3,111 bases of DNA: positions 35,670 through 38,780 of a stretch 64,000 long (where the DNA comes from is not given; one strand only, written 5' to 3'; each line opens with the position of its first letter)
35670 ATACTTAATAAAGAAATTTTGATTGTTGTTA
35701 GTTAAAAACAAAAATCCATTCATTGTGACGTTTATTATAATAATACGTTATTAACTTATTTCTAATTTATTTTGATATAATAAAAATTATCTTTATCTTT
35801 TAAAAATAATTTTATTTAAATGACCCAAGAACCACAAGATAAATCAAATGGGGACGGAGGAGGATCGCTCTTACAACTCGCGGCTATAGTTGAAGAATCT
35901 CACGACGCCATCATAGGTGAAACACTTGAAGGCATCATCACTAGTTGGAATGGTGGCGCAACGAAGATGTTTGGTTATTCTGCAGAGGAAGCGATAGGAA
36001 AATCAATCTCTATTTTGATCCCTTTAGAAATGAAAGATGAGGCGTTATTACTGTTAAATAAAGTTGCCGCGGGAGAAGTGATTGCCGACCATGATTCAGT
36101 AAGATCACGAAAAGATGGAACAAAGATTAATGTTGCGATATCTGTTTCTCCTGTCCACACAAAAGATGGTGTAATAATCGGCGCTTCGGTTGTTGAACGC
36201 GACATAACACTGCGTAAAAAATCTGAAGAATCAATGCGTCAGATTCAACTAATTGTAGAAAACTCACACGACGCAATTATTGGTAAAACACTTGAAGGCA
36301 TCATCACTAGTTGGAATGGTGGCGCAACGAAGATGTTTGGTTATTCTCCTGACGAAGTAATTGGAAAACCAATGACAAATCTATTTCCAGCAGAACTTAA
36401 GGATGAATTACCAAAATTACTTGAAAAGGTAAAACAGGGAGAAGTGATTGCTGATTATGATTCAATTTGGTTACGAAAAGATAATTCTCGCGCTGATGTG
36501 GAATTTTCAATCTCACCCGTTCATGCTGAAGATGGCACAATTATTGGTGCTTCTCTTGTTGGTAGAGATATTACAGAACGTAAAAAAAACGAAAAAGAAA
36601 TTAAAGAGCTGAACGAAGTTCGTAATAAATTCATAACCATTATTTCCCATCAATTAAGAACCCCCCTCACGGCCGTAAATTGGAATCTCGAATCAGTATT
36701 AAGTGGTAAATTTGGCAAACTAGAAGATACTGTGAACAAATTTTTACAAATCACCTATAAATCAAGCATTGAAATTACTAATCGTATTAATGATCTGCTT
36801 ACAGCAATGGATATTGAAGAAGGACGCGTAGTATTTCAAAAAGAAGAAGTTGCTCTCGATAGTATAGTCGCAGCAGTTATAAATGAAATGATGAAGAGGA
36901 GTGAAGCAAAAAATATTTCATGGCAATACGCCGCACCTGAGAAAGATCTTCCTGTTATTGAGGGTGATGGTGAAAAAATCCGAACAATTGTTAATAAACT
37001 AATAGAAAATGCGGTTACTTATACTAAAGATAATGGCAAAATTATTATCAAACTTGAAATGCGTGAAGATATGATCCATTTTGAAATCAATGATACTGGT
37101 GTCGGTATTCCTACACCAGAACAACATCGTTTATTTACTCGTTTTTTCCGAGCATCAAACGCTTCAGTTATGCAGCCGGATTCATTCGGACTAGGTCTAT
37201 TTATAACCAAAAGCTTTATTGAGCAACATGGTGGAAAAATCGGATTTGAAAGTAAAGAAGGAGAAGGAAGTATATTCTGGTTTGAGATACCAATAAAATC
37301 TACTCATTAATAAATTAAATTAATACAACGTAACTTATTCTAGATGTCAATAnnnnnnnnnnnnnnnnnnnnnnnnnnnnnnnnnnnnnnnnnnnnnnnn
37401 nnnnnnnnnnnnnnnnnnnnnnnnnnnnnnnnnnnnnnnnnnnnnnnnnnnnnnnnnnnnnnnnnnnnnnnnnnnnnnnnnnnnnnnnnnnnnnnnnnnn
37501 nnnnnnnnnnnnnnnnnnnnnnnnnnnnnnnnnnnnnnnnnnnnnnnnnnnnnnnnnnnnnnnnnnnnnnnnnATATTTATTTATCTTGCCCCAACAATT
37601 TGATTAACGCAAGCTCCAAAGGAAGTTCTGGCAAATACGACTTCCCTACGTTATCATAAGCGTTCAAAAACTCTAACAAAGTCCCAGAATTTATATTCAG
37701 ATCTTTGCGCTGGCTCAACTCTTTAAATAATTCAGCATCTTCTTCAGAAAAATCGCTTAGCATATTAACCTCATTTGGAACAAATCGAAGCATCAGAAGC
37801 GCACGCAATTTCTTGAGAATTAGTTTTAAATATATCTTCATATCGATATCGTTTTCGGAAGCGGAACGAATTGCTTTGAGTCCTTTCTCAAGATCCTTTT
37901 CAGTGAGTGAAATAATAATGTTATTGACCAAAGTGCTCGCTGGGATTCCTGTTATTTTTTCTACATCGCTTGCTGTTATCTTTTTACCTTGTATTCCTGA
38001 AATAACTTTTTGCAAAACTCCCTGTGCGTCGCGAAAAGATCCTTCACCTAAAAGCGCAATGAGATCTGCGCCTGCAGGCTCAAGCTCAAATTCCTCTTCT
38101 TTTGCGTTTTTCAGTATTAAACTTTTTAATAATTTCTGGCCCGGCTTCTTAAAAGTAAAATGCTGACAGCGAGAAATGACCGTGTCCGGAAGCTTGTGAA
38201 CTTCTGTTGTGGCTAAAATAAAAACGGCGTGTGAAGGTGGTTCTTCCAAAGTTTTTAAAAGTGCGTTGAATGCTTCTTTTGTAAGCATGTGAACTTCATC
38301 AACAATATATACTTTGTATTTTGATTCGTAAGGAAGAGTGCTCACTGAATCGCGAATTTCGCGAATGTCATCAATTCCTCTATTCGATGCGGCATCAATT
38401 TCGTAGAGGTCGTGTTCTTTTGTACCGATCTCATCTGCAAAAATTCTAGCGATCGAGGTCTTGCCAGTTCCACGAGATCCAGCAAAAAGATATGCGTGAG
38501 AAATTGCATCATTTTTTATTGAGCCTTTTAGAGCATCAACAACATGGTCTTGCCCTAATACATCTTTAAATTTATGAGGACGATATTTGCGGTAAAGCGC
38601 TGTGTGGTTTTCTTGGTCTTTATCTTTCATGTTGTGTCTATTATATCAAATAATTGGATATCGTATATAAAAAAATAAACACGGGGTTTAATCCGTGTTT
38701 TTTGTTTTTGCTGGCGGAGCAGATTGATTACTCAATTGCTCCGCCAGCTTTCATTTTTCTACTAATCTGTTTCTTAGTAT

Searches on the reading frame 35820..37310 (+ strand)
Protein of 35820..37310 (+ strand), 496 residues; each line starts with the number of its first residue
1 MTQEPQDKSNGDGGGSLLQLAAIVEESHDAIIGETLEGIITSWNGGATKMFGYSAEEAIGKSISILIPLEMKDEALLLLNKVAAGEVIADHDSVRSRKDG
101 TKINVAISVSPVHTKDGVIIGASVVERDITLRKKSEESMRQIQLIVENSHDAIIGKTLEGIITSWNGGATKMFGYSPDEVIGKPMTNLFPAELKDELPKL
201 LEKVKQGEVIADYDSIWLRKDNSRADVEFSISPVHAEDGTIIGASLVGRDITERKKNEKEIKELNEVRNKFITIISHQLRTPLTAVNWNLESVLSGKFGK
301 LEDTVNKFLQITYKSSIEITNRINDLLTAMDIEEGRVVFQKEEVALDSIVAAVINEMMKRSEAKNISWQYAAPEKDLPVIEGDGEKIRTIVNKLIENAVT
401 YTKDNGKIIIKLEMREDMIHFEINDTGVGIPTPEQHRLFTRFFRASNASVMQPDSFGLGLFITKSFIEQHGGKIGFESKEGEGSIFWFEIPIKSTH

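Call 48: search_protein_families(library=pfam, proteins=[window:35820-37310:+], max_evalue=0.00001)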
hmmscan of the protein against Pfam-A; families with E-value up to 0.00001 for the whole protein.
window:35820-37310:+ (496 aa): 8 families
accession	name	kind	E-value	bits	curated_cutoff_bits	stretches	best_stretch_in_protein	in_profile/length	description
PF13426.13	PAS_9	-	3.1e-33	114.5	27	2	151-253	2-103/103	PAS domain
PF00989.32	PAS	-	4.8e-33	114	22.6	2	141-251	2-113/113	PAS fold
PF08448.16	PAS_4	-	3.9e-27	95.1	23.1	2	146-255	1-109/110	PAS fold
PF02518.31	HATPase_c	-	2.3e-24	86.4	26.4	1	382-493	1-110/111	Histidine kinase-, DNA gyrase B-, and HSP90-like ATPase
PF08447.18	PAS_3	-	1.7e-11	44.7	25.6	0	41-120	2-83/89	PAS fold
PF00512.31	HisKA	-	2.7e-10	40.6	26.9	1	268-335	2-66/66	His Kinase A (phospho-acceptor) domain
PF13188.13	PAS_8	-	5.1e-09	36.2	21.8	0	141-190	2-48/65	PAS domain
PF13596.12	PAS_10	-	1.7e-08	35.5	22.1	0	165-252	24-106/106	PAS domain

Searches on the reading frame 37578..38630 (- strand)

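Call 48: search_protein_families(library=pfam, proteins=[window:37578-38630:-], max_evalue=0.00001)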
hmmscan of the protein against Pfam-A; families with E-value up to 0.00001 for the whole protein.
window:37578-38630:- (350 aa): 5 families
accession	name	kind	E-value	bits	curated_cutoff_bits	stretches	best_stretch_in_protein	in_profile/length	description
PF13177.12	DNA_pol3_delta2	-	6.6e-36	124.2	27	2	83-162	80-159/161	DNA polymerase III, delta subunit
PF00004.35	AAA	-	1e-13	52.3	21.2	1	48-160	2-128/131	ATPase family associated with various cellular activities (AAA)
PF05496.18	RuvB_N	-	5.5e-08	33.2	27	1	17-130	2-110/159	Holliday junction DNA helicase RuvB P-loop domain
PF12169.13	DNA_pol3_gamma3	-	1.2e-06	28.8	24.4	1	218-346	1-128/143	DNA polymerase III subunits gamma and tau domain III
PF06068.19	TIP49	-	3.8e-06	26.8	23.8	0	107-142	277-311/347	TIP49 P-loop domain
